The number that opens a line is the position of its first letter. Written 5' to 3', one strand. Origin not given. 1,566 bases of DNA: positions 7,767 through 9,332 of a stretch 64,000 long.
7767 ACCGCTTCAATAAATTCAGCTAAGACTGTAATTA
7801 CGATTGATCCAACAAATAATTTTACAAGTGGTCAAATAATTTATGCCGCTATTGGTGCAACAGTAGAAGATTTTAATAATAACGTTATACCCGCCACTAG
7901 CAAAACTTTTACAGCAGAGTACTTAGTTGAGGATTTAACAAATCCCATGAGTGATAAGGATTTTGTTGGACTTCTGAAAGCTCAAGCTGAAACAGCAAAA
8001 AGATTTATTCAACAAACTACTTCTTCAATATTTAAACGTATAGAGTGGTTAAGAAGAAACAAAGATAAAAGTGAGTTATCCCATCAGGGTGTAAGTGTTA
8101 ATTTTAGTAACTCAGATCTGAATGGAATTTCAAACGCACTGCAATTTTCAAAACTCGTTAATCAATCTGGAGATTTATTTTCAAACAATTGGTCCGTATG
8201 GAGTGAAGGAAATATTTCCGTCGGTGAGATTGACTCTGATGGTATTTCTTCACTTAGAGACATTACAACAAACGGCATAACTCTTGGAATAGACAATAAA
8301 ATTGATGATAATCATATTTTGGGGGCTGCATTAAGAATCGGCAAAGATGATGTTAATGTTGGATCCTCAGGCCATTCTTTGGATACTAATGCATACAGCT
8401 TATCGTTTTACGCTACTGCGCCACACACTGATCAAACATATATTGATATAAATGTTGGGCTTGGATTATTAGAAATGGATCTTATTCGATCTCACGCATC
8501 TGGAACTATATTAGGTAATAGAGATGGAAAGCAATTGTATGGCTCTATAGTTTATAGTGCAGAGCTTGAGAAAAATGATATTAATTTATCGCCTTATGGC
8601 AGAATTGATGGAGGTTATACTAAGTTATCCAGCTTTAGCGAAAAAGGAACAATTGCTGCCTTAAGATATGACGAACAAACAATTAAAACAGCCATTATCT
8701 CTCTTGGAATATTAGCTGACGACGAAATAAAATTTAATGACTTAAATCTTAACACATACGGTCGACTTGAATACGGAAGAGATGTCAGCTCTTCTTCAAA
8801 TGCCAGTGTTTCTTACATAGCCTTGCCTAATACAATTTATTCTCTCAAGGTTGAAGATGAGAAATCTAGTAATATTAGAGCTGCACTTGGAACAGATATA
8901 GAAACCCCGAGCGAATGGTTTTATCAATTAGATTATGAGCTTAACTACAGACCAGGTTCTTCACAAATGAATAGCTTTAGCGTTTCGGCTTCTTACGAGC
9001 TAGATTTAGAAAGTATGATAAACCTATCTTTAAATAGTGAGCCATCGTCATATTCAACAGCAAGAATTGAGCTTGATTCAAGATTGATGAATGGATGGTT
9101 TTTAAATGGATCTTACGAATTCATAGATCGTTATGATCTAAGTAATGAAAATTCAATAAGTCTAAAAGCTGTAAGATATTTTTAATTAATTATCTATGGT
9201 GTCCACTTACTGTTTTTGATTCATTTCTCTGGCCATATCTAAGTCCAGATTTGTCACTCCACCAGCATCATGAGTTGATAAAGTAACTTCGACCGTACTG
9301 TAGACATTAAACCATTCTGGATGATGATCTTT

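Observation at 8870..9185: Autotransporter barrel with a gapless duplication of its last strands (possible 16-stranded barrel)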

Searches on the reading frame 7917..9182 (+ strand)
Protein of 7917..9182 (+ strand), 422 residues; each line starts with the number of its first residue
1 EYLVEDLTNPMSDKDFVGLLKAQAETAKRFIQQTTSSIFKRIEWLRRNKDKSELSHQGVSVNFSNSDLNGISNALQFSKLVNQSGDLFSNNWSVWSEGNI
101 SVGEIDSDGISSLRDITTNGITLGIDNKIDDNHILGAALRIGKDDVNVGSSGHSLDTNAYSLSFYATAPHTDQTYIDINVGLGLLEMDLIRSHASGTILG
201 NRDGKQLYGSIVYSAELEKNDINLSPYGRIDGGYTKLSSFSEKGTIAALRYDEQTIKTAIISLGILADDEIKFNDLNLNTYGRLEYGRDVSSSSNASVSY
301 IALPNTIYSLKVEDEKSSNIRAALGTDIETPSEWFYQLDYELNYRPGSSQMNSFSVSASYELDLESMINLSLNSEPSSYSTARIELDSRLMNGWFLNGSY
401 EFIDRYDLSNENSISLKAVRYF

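Call 5: search_protein_families(library=pfam, proteins=[window:7917-9182:+], max_evalue=0.1)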
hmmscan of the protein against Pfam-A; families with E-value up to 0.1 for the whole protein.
seq(422 aa): 3 families
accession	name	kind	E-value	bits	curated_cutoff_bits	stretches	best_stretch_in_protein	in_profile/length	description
PF03797.25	Autotransporter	-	1.4e-35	123.7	26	1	94-340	1-254/255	Autotransporter beta-domain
PF13505.12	OMP_b-brl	-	0.0024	18.5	28.7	1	222-360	52-173/175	Outer membrane protein beta-barrel domain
PF19887.4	DUF6360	-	0.075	13.7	23.8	0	150-206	21-77/91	Family of unknown function (DUF6360)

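Call 6: search_solved_structures(query=window:7917-9182:+, max_evalue=10, show_alignments=3)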
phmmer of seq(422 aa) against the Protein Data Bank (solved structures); distinct sequences matched with E-value up to 10: 0.

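Call 11: search_protein_families(library=ncbifam, proteins=[window:7917-9182:+], max_evalue=0.01)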
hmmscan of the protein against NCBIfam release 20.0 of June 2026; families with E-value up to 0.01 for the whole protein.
window:7917-9182:+ (422 aa): 2 families
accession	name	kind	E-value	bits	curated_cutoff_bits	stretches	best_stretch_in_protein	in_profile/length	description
TIGR01414.1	autotrans_barl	domain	5.9e-11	42.1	16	1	85-357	162-427/432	autotransporter outer membrane beta-barrel domain-containing protein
NF051851.1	AtpSerPepEprS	equivalog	6.7e-10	37.6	1700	1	83-323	705-948/988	autotransporter serine peptidase EprS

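Call 13: search_protein_representatives(protein=window:7917-9182:+)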
Query: 422 residues. Proteins with E-value up to 0.001 (for the whole library): 2405; up to 1e-10: 1246; up to 1e-30: 176. The best 150 are listed.
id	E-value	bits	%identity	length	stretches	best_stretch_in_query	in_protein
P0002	1.7e-221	751.5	96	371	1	57-422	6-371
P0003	2.5e-190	648.9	68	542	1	1-422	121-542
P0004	4.1e-103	361.7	65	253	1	172-422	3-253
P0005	5.7e-99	348.1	46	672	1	1-404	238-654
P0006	8.4e-90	317.9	43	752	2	9-373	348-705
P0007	1.1e-89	317.6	44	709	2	40-397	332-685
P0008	1.6e-89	317.0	41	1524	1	1-405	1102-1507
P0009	2.7e-84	299.8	36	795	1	7-415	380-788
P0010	8.8e-78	278.3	96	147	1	11-146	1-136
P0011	1.0e-77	278.1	37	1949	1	1-397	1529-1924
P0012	1.6e-75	270.9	39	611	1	4-375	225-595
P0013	1.7e-74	267.5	41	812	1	7-381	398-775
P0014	7.5e-74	265.4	39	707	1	8-394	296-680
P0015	1.6e-70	254.5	37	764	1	12-377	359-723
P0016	6.1e-68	245.9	38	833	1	7-383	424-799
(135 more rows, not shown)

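Call 18: find_homologous_proteins(query=window:7917-9182:+, max_evalue=1e-10)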
Query window:7917-9182:+ (422 aa): 90 proteins with E <= 1e-10 among 8000 candidates.
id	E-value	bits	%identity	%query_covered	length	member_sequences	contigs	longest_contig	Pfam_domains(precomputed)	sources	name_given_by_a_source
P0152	3.4e-260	881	96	100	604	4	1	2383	PF13205.13,PF03797.26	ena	-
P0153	1.8e-259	878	96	100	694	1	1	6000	PF13205.13,PF03797.26,PF19078.7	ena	-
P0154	3.5e-259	877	96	100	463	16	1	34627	PF03797.26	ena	-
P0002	5.5e-221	752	96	87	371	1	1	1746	PF03797.26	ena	-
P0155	4.0e-217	739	83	98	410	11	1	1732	PF03797.26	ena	-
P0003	7.9e-190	649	68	100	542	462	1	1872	PF13205.13,PF03797.26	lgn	-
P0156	3.0e-186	637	68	100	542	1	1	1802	PF13205.13,PF03797.26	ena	-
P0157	3.8e-186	637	68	100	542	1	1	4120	PF13205.13,PF03797.26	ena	-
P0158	4.4e-186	637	68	100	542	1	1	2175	PF13205.13,PF03797.26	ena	-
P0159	1.1e-185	635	68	100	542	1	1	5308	PF13205.13,PF03797.26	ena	-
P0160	1.6e-185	635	68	100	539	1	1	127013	PF13205.13,PF03797.26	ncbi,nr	ncbi:autotransporter domain-containing protein [Pelagibacterales bacterium]|nr:autotransporter domai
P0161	2.2e-185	634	68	100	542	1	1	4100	PF13205.13,PF03797.26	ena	-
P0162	2.9e-185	634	68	100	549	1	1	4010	PF13205.13,PF03797.26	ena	-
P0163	3.0e-185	634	68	100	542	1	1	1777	PF13205.13,PF03797.26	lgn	-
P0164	3.5e-185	634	68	100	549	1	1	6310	PF13205.13,PF03797.26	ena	-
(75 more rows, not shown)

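Call 31: predict_structure(alignment_id=A1)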
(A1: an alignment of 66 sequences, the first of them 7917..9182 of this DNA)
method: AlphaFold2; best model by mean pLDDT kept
length: 422 residues; sequences in the alignment: 66
mean_pLDDT: 81.0   pTM: 0.76
mean pLDDT of the five models: 81.0, 78.8, 77.8, 77.7, 77.2
residues with pLDDT >= 90: 198; 70-90: 127; 50-70: 58; < 50: 39
segments of 3 or more residues with pLDDT < 50: 54-89
pLDDT, mean of each block of 10 residues (from residue 1): 67 94 95 93 81 44 41 39 37 78 91 93 79 83 92 94 89 90 95 90 97 86 92 97 91 96 93 79 95 94 92 80 88 80 91 83 59 64 68 71 70 72 69
secondary structure, 60 per line:
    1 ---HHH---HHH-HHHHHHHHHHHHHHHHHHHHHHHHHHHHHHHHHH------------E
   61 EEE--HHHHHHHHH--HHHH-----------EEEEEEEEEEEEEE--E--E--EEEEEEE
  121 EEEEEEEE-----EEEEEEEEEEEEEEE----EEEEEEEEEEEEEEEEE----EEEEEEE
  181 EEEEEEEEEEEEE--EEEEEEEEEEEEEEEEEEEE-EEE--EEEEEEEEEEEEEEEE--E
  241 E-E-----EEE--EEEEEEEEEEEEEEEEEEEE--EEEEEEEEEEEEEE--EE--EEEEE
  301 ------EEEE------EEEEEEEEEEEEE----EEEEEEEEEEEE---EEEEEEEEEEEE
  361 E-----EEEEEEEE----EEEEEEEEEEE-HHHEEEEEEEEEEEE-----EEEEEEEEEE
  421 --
elements in order: H14-47 E60-63 H66-74 H77-80 E92-105 E114-128 E134-148 E153-169 E174-193 E196-215 E217-219 E222-237 E249-251 E254-273 E276-289 E296-300 E307-310 E317-329 E334-345 E349-361 E367-374 E379-389 E394-405 E411-420

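Call 34: fold_search(model_id=the predicted structure, library=pdb)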
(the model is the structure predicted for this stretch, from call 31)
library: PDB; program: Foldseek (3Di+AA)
matches with E <= 10: 1216; with E <= 0.001: 385
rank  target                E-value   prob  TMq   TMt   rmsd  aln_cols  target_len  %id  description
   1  3kvn_A                4.4e-17  1.00  0.59  0.40   7.9       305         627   19  Crystal structure of the full-length autotransporter EstA from Pseudomonas aeruginosa (released 2010-01-26)
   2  3kvn_X                5.5e-17  1.00  0.66  0.46   3.4       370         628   18  Crystal structure of the full-length autotransporter EstA from Pseudomonas aeruginosa (released 2010-01-26)
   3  9oqa                  3.6e-15  1.00  0.62  0.44   4.4       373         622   13  Cryo-EM structure of AaaA, a Pseudomonas Aeruginosa autotransporter (released 2025-08-13)
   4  1uyn                  8.2e-14  1.00  0.52  0.77   8.6       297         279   17  Translocator domain of autotransporter NalP from Neisseria meningitidis (released 2004-03-18)
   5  1uyo                  5.6e-13  1.00  0.53  0.80   9.3       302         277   16  Translocator domain of autotransporter NalP from Neisseria meningitidis (released 2004-03-19)
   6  3slo                  1.4e-12  1.00  0.50  0.66  13.8       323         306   15  Pre-cleavage Structure of the Autotransporter EspP - N1023D mutant (released 2011-11-16)
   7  8bo2_P                1.7e-12  1.00  0.51  0.69   8.9       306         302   15  BAM-EspP complex structure with BamA-S425C/EspP-S1299C mutations in nanodisc (released 2023-04-26)
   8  3slt                  1.8e-12  1.00  0.52  0.69  12.3       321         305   16  Pre-cleavage Structure of the Autotransporter EspP - N1023S Mutant (released 2011-11-16)
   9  3slj                  5.1e-12  1.00  0.50  0.66  12.4       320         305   16  Pre-cleavage Structure of the Autotransporter EspP - N1023A mutant (released 2011-11-16)
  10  8bnz_P                1.8e-11  1.00  0.48  0.64   8.8       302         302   15  BAM-EspP complex structure with BamA-G431C/EspP-N1293C mutations in nanodisc (released 2023-04-26)
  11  2qom_A                5.1e-11  1.00  0.48  0.73   5.1       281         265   14  The crystal structure of the E.coli EspP autotransporter Beta-domain. (released 2007-11-13)
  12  3qq2_C                6.0e-11  1.00  0.48  0.78   5.4       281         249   14  Crystal Structure of the Beta Domain of the Bordetella Autotransporter Brka (released 2011-04-13)
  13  3qq2_B                7.5e-11  1.00  0.51  0.82   3.3       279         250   14  Crystal Structure of the Beta Domain of the Bordetella Autotransporter Brka (released 2011-04-13)
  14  3qq2_A                1.2e-10  1.00  0.49  0.80   4.7       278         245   15  Crystal Structure of the Beta Domain of the Bordetella Autotransporter Brka (released 2011-04-13)
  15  3aeh_A                1.4e-10  1.00  0.45  0.66  12.3       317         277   12  Integral membrane domain of autotransporter Hbp (released 2010-07-07)
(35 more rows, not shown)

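Call 38: find_homologous_proteins(query=A1, max_evalue=1e-20)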
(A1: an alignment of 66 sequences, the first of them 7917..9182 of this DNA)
Query A1 (66 sequences) (422 aa, profile of the alignment): 89 proteins with E <= 1e-20 among 8000 candidates.
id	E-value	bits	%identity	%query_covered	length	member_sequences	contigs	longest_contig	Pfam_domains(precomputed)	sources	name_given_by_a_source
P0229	9.4e-244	829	36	77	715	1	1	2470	PF03797.26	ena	-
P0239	1.5e-243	828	43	79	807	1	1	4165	PF10282.16,PF13205.13,PF03797.26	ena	-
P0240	1.6e-232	792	32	95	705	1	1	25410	PF03797.26,PF08450.19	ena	-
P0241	4.4e-232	791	32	95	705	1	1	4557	PF03797.26,PF08450.19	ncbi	-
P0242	6.0e-232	790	32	95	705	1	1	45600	PF03797.26,PF08450.19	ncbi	-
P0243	7.9e-232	790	32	95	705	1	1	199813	PF03797.26,PF08450.19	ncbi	-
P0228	8.4e-232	790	32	94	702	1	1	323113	PF03797.26,PF08450.19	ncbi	-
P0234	2.3e-231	788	32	94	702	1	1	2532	PF03797.26,PF08450.19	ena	-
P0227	1.6e-215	736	34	83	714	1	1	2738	PF03797.26,PF08450.19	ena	-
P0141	1.8e-181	623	28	75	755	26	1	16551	PF03797.26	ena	-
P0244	3.2e-178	612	31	79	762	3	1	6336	PF03797.26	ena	-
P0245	1.1e-174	601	65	100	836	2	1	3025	PF13205.13,PF03797.26,PF19078.7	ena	-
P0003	3.2e-173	596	68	100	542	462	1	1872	PF13205.13,PF03797.26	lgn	-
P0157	1.1e-172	594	68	100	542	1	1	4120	PF13205.13,PF03797.26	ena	-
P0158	1.3e-172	594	68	100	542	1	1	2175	PF13205.13,PF03797.26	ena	-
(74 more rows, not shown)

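Call 41: find_related_loci(query=A2, collection=genome_contigs, flank=2500)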
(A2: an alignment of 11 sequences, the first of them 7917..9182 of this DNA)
Query A2 (422 aa) in genome_contigs; peptide patterns used: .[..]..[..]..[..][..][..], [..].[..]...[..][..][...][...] (x = any residue, [..] = any of these).
295 stretches matched a pattern; 234 encode a relative of the query (tblastn E <= 1e-3); the best 80 are kept; 80 distinct loci.
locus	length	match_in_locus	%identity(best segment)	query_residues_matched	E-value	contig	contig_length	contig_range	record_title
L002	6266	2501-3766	98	1-422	0e+0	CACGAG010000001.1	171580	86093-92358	uncultured Pelagibacteraceae bacterium isolate AG-909-G09 genome assembly, contig: AG-909-G09_NODE_1, whole genome shotg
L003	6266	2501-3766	98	1-422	0e+0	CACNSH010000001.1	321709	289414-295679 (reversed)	MAG: uncultured Pelagibacteraceae bacterium isolate AG-893-M03 genome assembly, contig: AG-893-M03_NODE_1, whole genome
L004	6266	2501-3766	97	1-422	0e+0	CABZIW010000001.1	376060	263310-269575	MAG: uncultured Pelagibacteraceae bacterium isolate AG-896-A02 genome assembly, contig: AG-896-A02_NODE_1, whole genome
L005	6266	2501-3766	95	1-422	0e+0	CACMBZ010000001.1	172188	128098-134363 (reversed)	MAG: uncultured Pelagibacteraceae bacterium isolate AG-918-F10 genome assembly, contig: AG-918-F10_NODE_1, whole genome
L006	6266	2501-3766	97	1-422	0e+0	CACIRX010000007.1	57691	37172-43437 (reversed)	uncultured Pelagibacteraceae bacterium isolate AG-914-B16 genome assembly, contig: AG-914-B16_NODE_7, whole genome shotg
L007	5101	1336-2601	68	1-422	0e+0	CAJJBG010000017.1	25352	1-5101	MAG: Pelagibacteraceae bacterium AG-422-B15 isolate FRAM18_bin072 genome assembly, contig: FRAM17_bin072-17, whole genom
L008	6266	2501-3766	68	1-422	0e+0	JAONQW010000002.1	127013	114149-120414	Candidatus Pelagibacterales bacterium isolate AH-269-J06 AH-269-J06_NODE_2, whole genome shotgun sequence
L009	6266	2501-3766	45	1-422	7e-124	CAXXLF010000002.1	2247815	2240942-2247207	MAG: Candidatus Binatia bacterium isolate 50cad74d-8dc2-4fe2-a9fc-fc20900c681e genome assembly, contig: contig_2, whole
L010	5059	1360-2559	49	1-401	6e-124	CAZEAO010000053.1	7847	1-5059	MAG TPA_asm: uncultured Piscirickettsiaceae bacterium isolate SRP077602_co3_694 genome assembly, contig: NODE_16638_leng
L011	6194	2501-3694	46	1-398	3e-119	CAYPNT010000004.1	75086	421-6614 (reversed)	MAG TPA_asm: uncultured Rhodospirillaceae bacterium isolate SRP077602_co4_777 genome assembly, contig: NODE_420_length_7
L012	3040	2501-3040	97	1-180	2e-114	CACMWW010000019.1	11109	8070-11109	MAG: uncultured Pelagibacteraceae bacterium isolate AG-919-N17 genome assembly, contig: AG-919-N17_NODE_19, whole genome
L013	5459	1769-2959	46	1-398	5e-113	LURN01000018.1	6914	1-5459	MAG: Candidatus Thioglobus sp. REDSEA-S12_B1 scaffold18, whole genome shotgun sequence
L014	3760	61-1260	44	1-401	3e-113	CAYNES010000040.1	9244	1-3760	MAG TPA_asm: uncultured Piscirickettsiaceae bacterium isolate SRP077602_co9_353 genome assembly, contig: NODE_10830_leng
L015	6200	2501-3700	45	1-401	6e-116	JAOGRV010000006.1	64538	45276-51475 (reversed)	Candidatus Pseudothioglobus singularis isolate AH-700-L02 AH-700-L02_NODE_6, whole genome shotgun sequence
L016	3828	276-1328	45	8-360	1e-95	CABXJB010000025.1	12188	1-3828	MAG: uncultured Alphaproteobacteria bacterium isolate AG-319-E03 genome assembly, contig: AG-319-E03_NODE_25, whole geno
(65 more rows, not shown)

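Call 64: predict_structure(alignment_id=A3)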
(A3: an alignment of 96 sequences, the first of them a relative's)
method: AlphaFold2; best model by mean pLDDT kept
length: 420 residues; sequences in the alignment: 96
mean_pLDDT: 81.6   pTM: 0.77
mean pLDDT of the five models: 81.6, 81.3, 80.6, 78.6, 78.1
residues with pLDDT >= 90: 199; 70-90: 132; 50-70: 47; < 50: 42
segments of 3 or more residues with pLDDT < 50: 1-4, 64-98
pLDDT, mean of each block of 10 residues (from residue 1): 48 65 91 95 93 77 43 41 39 44 80 90 91 80 87 93 96 91 93 97 89 98 93 96 98 92 97 93 87 96 92 90 92 79 89 90 65 62 71 78 71 78
secondary structure, 60 per line:
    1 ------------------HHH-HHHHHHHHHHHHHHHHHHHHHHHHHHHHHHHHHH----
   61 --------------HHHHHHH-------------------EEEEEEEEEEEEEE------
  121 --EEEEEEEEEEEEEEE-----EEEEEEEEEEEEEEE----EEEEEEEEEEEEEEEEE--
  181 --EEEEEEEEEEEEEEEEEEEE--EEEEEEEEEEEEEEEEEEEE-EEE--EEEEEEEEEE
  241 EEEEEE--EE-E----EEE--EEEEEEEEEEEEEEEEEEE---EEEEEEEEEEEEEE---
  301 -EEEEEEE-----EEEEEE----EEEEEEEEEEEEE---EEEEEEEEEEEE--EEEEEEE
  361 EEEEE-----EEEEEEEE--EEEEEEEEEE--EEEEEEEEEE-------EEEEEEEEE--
elements in order: H23-56 H75-81 E101-114 E123-137 E143-157 E162-178 E183-202 E205-224 E226-228 E231-246 E257-259 E262-280 E284-297 E302-308 E314-319 E324-336 E340-351 E354-365 E371-378 E381-390 E393-402 E410-418

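Call 66: fold_search(model_id=the predicted structure, library=pdb)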
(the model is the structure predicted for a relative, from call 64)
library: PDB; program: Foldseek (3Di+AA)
matches with E <= 10: 1033; with E <= 0.001: 296
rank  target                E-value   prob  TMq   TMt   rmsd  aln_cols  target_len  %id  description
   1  3kvn_X                7.6e-16  1.00  0.58  0.39   6.6       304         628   18  Crystal structure of the full-length autotransporter EstA from Pseudomonas aeruginosa (released 2010-01-26)
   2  3kvn_A                1.2e-15  1.00  0.58  0.39   2.6       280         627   18  Crystal structure of the full-length autotransporter EstA from Pseudomonas aeruginosa (released 2010-01-26)
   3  1uyn                  6.4e-15  1.00  0.52  0.77   8.7       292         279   17  Translocator domain of autotransporter NalP from Neisseria meningitidis (released 2004-03-18)
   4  9oqa                  3.9e-14  1.00  0.61  0.43   4.0       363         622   14  Cryo-EM structure of AaaA, a Pseudomonas Aeruginosa autotransporter (released 2025-08-13)
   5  1uyo                  3.2e-13  1.00  0.52  0.78   8.6       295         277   17  Translocator domain of autotransporter NalP from Neisseria meningitidis (released 2004-03-19)
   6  3slo                  8.2e-12  1.00  0.55  0.74  12.0       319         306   13  Pre-cleavage Structure of the Autotransporter EspP - N1023D mutant (released 2011-11-16)
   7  3slt                  1.2e-11  1.00  0.55  0.75   9.0       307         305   13  Pre-cleavage Structure of the Autotransporter EspP - N1023S Mutant (released 2011-11-16)
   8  3slj                  1.9e-11  1.00  0.55  0.74   8.7       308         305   13  Pre-cleavage Structure of the Autotransporter EspP - N1023A mutant (released 2011-11-16)
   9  8bo2_P                2.4e-11  1.00  0.54  0.73   8.9       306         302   13  BAM-EspP complex structure with BamA-S425C/EspP-S1299C mutations in nanodisc (released 2023-04-26)
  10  3qq2_C                6.8e-11  1.00  0.47  0.77   5.3       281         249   13  Crystal Structure of the Beta Domain of the Bordetella Autotransporter Brka (released 2011-04-13)
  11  3qq2_B                7.2e-11  1.00  0.49  0.79   4.7       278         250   13  Crystal Structure of the Beta Domain of the Bordetella Autotransporter Brka (released 2011-04-13)
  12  8bnz_P                1.2e-10  1.00  0.48  0.64   8.4       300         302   13  BAM-EspP complex structure with BamA-G431C/EspP-N1293C mutations in nanodisc (released 2023-04-26)
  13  3qq2_A                2.4e-10  1.00  0.47  0.77   4.9       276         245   13  Crystal Structure of the Beta Domain of the Bordetella Autotransporter Brka (released 2011-04-13)
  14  2qom_A                2.6e-10  1.00  0.50  0.78   5.9       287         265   12  The crystal structure of the E.coli EspP autotransporter Beta-domain. (released 2007-11-13)
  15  3aeh_A                2.6e-10  1.00  0.47  0.69   9.9       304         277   12  Integral membrane domain of autotransporter Hbp (released 2010-07-07)
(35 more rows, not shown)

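Call 72: search_solved_structures(query=A1, max_evalue=0.01, show_alignments=2)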
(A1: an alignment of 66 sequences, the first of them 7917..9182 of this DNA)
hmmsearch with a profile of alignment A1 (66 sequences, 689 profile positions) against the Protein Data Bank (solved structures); distinct sequences matched with E-value up to 0.01: 10.
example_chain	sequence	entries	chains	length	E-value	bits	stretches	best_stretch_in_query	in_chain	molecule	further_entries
1l0q_A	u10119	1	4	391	7.4e-15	57.6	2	38-291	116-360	Surface layer protein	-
3kvn_X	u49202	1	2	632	2.1e-08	36.3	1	379-628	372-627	Esterase estA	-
7djm_A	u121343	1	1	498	3.6e-06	28.9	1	42-216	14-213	Protein SUPPRESSOR OF QUENCHING 1, chloroplastic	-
7djl_C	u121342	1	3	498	4.7e-06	28.5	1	42-216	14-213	Protein SUPPRESSOR OF QUENCHING 1, chloroplastic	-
7djk_A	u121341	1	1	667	9.8e-06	27.5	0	41-216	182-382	Protein SUPPRESSOR OF QUENCHING 1, chloroplastic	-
7djj_A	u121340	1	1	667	9.8e-06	27.4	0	41-216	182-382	Protein SUPPRESSOR OF QUENCHING 1, chloroplastic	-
3u4y_A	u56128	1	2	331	1.6e-05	26.8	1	18-215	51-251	uncharacterized protein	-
5c2v_B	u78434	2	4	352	7.4e-05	24.5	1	15-205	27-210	HYDRAZINE SYNTHASE BETA SUBUNIT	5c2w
3hfq_A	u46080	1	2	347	0.00016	23.5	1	37-209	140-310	uncharacterized protein lp_2219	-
4qrj_A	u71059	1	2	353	0.0038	18.9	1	33-203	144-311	putative 6-phosphogluconolactonase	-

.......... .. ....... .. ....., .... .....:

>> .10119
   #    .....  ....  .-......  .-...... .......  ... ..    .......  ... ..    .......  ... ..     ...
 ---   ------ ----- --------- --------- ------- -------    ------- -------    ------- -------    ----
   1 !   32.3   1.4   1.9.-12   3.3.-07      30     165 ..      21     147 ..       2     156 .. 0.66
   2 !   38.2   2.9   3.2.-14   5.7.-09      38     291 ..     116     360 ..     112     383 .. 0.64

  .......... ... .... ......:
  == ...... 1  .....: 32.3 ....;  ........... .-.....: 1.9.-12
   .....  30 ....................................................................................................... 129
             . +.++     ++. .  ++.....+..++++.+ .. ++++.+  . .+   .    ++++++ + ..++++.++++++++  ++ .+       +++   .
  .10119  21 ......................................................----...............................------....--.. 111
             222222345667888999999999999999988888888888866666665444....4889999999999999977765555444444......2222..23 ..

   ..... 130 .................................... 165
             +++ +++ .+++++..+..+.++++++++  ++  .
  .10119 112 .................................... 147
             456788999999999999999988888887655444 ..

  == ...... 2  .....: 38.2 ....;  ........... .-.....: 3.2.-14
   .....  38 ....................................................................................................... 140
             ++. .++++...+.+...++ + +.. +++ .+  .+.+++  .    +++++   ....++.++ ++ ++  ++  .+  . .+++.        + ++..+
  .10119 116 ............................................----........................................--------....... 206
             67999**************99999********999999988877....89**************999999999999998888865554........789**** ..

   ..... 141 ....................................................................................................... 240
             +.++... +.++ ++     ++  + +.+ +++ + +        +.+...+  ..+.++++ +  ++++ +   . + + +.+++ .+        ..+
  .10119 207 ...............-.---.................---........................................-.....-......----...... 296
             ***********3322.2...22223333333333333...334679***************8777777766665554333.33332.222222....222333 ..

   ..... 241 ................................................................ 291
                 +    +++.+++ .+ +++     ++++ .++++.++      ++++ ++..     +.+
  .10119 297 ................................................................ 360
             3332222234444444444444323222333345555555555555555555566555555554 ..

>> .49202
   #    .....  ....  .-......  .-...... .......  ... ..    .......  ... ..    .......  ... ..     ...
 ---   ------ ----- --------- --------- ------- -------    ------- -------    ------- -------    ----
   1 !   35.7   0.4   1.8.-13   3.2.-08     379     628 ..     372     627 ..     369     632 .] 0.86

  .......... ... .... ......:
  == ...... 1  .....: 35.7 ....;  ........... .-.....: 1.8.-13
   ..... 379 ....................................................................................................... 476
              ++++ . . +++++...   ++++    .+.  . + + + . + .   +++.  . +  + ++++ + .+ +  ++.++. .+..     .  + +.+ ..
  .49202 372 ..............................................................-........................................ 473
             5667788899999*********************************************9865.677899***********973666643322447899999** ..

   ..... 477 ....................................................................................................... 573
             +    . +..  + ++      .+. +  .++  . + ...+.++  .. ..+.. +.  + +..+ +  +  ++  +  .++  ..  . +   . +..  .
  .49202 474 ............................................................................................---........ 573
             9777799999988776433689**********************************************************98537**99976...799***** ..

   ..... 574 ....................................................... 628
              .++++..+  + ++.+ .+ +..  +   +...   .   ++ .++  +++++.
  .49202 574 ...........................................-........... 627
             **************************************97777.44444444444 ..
